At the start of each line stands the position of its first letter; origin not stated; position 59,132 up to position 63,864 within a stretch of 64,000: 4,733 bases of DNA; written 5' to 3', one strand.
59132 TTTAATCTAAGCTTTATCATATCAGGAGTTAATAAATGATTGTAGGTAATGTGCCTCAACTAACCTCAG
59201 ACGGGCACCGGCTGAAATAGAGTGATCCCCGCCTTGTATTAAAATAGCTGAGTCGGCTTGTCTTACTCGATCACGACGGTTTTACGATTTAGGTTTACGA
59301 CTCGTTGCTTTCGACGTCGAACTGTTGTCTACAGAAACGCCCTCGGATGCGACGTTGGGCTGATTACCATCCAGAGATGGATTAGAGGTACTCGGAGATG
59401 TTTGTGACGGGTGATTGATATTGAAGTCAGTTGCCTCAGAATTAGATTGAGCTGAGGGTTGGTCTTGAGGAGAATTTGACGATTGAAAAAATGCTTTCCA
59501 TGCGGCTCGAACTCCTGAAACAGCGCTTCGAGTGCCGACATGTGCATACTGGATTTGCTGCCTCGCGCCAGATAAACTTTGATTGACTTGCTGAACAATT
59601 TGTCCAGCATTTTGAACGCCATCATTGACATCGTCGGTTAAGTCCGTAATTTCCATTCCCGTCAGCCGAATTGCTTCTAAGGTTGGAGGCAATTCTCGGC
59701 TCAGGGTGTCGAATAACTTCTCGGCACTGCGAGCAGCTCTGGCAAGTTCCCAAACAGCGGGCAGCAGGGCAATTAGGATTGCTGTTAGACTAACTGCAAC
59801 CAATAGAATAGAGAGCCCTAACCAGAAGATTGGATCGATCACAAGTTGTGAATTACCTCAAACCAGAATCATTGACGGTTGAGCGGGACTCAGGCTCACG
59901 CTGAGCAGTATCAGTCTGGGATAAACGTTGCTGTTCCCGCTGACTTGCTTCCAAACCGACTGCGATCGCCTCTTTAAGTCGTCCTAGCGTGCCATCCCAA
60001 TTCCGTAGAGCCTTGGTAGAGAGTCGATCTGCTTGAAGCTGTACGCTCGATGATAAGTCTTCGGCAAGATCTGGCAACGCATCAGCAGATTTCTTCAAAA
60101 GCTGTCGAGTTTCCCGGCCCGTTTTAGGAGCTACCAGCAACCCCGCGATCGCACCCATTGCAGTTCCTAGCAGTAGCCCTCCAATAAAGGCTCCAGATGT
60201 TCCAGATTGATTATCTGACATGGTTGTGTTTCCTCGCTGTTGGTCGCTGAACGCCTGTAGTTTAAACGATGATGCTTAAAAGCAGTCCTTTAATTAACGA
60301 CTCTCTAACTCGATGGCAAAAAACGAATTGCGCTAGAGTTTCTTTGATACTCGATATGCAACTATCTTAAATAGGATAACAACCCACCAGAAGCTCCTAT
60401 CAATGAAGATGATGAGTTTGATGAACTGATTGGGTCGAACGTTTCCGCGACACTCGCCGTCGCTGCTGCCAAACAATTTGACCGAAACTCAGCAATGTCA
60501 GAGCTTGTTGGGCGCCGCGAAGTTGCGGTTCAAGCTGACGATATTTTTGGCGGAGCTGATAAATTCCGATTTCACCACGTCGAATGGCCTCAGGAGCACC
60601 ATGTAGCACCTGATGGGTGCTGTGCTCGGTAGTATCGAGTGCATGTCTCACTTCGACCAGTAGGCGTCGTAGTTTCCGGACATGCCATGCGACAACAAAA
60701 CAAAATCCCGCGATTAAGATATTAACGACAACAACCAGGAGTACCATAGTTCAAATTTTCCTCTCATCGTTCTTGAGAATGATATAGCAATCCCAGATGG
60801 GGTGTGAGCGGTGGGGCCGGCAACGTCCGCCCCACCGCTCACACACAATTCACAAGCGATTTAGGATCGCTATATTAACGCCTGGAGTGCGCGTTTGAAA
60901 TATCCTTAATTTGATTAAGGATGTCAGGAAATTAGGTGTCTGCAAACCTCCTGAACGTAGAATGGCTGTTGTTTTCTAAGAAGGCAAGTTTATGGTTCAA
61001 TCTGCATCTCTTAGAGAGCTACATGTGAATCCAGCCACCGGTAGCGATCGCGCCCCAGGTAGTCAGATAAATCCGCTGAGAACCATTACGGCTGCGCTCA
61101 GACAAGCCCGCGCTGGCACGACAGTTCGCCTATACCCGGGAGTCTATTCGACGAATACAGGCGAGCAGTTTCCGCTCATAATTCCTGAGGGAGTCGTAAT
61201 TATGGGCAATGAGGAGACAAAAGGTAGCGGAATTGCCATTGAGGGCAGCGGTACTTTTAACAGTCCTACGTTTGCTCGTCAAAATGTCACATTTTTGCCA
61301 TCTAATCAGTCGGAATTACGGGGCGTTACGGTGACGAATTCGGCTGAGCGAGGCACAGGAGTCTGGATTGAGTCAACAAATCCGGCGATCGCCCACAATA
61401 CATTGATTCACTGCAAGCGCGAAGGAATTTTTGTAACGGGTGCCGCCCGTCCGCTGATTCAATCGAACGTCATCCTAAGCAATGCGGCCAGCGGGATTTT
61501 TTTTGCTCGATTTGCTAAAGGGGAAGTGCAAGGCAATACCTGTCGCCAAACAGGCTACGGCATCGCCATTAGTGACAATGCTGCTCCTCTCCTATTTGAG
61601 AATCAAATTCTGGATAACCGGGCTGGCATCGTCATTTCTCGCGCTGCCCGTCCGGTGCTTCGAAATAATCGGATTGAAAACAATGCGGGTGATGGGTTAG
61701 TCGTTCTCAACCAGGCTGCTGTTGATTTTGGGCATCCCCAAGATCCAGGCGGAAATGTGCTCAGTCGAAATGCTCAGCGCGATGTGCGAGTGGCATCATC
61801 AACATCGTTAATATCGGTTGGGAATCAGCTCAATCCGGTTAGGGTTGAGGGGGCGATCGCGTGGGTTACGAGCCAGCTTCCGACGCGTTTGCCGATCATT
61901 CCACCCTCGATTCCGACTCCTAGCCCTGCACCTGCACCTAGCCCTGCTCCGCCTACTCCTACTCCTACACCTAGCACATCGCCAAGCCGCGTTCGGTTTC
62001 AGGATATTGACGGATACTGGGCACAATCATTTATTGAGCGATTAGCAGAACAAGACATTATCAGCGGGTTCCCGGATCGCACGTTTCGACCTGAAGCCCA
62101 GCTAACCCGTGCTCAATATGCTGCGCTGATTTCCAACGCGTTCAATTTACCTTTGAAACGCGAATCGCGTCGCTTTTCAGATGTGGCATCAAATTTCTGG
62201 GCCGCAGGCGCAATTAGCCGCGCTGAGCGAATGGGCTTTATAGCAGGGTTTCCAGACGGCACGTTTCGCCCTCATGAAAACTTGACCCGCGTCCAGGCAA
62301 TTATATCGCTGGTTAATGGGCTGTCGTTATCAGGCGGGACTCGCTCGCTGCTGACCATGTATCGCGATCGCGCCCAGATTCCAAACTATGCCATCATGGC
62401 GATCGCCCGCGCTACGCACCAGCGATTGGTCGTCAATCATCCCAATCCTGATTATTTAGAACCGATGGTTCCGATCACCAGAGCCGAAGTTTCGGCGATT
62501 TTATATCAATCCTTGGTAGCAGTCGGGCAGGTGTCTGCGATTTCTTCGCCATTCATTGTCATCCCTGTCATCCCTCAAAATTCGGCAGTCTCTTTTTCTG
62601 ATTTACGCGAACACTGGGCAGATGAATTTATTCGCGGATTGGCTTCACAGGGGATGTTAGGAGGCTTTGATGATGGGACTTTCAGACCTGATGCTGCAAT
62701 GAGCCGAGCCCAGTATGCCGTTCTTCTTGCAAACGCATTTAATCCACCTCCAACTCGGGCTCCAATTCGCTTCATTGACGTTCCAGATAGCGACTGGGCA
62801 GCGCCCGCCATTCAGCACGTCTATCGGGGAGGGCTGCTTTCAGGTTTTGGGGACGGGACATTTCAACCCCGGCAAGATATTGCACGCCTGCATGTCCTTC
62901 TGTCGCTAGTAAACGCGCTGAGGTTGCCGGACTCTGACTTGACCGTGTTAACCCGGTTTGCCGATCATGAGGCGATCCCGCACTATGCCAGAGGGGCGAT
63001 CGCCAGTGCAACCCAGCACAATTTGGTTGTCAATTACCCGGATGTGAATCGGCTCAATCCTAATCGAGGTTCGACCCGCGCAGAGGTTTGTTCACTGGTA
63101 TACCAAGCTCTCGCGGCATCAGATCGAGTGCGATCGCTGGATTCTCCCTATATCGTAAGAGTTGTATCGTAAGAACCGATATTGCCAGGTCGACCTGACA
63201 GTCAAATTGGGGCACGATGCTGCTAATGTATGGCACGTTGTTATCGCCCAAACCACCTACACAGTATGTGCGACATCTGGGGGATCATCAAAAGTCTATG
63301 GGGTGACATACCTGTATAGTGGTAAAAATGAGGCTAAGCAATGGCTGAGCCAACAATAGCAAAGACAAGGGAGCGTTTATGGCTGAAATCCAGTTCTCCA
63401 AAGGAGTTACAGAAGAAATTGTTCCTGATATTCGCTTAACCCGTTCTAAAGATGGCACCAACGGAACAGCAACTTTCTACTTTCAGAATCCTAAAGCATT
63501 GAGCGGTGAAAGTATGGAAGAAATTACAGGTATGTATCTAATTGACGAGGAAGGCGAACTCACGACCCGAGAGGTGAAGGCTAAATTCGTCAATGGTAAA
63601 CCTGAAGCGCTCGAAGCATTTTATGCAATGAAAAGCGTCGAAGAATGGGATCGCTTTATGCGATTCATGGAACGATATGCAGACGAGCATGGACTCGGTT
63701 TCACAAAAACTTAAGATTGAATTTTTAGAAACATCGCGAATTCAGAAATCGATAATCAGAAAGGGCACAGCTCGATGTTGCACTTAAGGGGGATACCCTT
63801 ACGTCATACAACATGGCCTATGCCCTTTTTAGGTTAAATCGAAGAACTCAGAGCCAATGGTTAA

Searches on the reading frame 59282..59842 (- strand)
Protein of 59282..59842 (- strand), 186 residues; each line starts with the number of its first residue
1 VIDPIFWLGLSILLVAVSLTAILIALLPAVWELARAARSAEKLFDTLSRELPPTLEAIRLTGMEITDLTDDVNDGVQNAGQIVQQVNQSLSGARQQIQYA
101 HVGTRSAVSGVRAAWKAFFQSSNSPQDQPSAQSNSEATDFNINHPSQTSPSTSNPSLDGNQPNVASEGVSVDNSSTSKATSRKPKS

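Call 80: search_protein_families(library=pfam, proteins=[window:59282-59842:-], max_evalue=0.001)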
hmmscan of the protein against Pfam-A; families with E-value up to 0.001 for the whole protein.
window:59282-59842:- (186 aa): 1 family
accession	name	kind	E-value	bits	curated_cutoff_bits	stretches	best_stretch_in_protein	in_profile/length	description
PF06103.16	DUF948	-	1.9e-08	34.8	37.2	1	11-88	2-79/89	Bacterial protein of unknown function (DUF948)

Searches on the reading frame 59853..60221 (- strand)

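Call 80: search_protein_families(library=pfam, proteins=[window:59853-60221:-], max_evalue=0.001)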
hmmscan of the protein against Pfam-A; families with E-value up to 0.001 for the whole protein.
window:59853-60221:- (122 aa): 1 family
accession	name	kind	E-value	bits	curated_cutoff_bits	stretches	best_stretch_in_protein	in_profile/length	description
PF12732.12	YtxH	-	6.8e-17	62.1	37.5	1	14-71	2-70/71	YtxH-like protein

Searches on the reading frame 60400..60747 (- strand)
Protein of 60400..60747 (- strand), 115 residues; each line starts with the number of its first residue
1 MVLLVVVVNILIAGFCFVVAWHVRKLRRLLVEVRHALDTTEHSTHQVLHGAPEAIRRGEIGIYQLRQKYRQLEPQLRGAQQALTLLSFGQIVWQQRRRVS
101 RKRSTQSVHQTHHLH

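Call 41: search_protein_families(library=pfam, proteins=[window:60400-60747:-])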
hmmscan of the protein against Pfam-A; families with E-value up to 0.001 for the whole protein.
window:60400-60747:- (115 aa): 0 families

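Call 65: find_homologous_proteins(query=window:60400-60747:-, max_evalue=1e-10)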
Query window:60400-60747:- (115 aa): 4 proteins with E <= 1e-10 among 19 candidates.
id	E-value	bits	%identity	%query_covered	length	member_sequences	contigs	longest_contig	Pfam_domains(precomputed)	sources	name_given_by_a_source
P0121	2.2e-67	242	100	100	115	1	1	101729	-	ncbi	ncbi:MAG: hypothetical protein ACFE0J_01400 [Elainellaceae cyanobacterium]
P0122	1.9e-54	200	83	100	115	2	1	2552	-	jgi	-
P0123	1.4e-24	104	59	78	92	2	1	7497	-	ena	-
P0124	1.2e-20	91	50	87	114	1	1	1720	-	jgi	jgi:hypothetical protein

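Call 66: find_encoding_contigs(protein=P0122, flank=2500, max_places=3)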
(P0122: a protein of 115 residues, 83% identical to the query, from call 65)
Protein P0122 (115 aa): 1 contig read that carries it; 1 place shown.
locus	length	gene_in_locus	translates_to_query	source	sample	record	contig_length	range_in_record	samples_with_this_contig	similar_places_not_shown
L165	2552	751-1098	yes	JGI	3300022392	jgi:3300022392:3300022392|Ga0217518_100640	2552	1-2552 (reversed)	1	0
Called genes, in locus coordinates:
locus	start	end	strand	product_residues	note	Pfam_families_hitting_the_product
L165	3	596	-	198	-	?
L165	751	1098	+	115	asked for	-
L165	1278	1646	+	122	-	PF12732:YtxH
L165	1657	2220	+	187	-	PF06103:DUF948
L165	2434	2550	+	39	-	?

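Call 67: find_encoding_contigs(protein=P0121, flank=1500, max_places=3)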
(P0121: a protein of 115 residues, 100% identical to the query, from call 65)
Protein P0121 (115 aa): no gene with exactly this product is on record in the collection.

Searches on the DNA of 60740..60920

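Call 74: search_rna_families(source=window, start=60740, end=60920, threshold=evalue, max_evalue=1)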
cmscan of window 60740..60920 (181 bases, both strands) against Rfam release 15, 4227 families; matches with E-value up to 1: 10.
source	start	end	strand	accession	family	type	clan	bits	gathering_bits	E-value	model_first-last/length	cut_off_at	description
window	60766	60844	+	RF02827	Scr6106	Gene; sRNA;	-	23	52.5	0.57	1-85/85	no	Streptomyces RNA 6106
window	60802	60845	-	RF03340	mir-6511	Gene; miRNA;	-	21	87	0.18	1-67/67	no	mir-6511 microRNA precursor family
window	60801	60845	-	RF03946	mir-3132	Gene; miRNA;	-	20.4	84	0.22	1-75/75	no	mir-3132 microRNA precursor family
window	60803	60843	+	RF01698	Chloroflexi-1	Gene; sRNA;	-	20.2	80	0.045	16-56/84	no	Chloroflexi-1 RNA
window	60800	60845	-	RF00802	mir-207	Gene; miRNA;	-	19.6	88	0.17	18-63/78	no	mir-207 microRNA precursor family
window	60803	60845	+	RF03397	mir-1234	Gene; miRNA;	-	19.2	70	0.54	1-57/57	no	mir-1234 microRNA precursor family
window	60774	60845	-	RF02463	Ms_AS-1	Gene; sRNA;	-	17.7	37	0.17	1-98/98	no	Mycobacterium sRNA Ms_AS-1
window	60802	60845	+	RF03196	mir-6790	Gene; miRNA;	-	17.7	78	0.34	1-63/63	no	mir-6790 microRNA precursor family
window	60803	60843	-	RF01698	Chloroflexi-1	Gene; sRNA;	-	16.8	80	0.34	16-56/84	no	Chloroflexi-1 RNA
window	60802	60903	-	RF00481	HCV_X3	Cis-reg;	-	16.5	65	0.51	1-105/105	no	Hepatitis C virus 3' X element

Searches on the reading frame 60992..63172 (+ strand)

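Call 41: search_protein_families(library=pfam, proteins=[window:60992-63172:+])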
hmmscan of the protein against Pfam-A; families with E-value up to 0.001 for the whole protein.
window:60992-63172:+ (726 aa): 4 families
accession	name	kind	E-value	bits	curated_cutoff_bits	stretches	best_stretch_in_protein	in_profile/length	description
PF00395.25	SLH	-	1.1e-48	163.4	20.8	4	335-377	1-44/44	S-layer homology domain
PF07602.17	DUF1565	-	2.2e-44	152.2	20.3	1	16-282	2-254/257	Protein of unknown function (DUF1565)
PF13229.12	Beta_helix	-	1.6e-29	103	25.9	2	123-244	2-127/158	Right handed beta helix region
PF05048.19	NosD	-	2.4e-15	57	23.6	1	83-241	5-158/212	Periplasmic copper-binding protein (NosD)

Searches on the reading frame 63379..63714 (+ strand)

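Call 80: search_protein_families(library=pfam, proteins=[window:63379-63714:+], max_evalue=0.001)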
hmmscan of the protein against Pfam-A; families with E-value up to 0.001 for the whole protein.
window:63379-63714:+ (111 aa): 1 family
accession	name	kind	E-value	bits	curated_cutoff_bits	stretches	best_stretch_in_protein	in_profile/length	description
PF03912.19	Psb28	-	1.1e-47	161.1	25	1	4-108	1-106/106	Psb28 protein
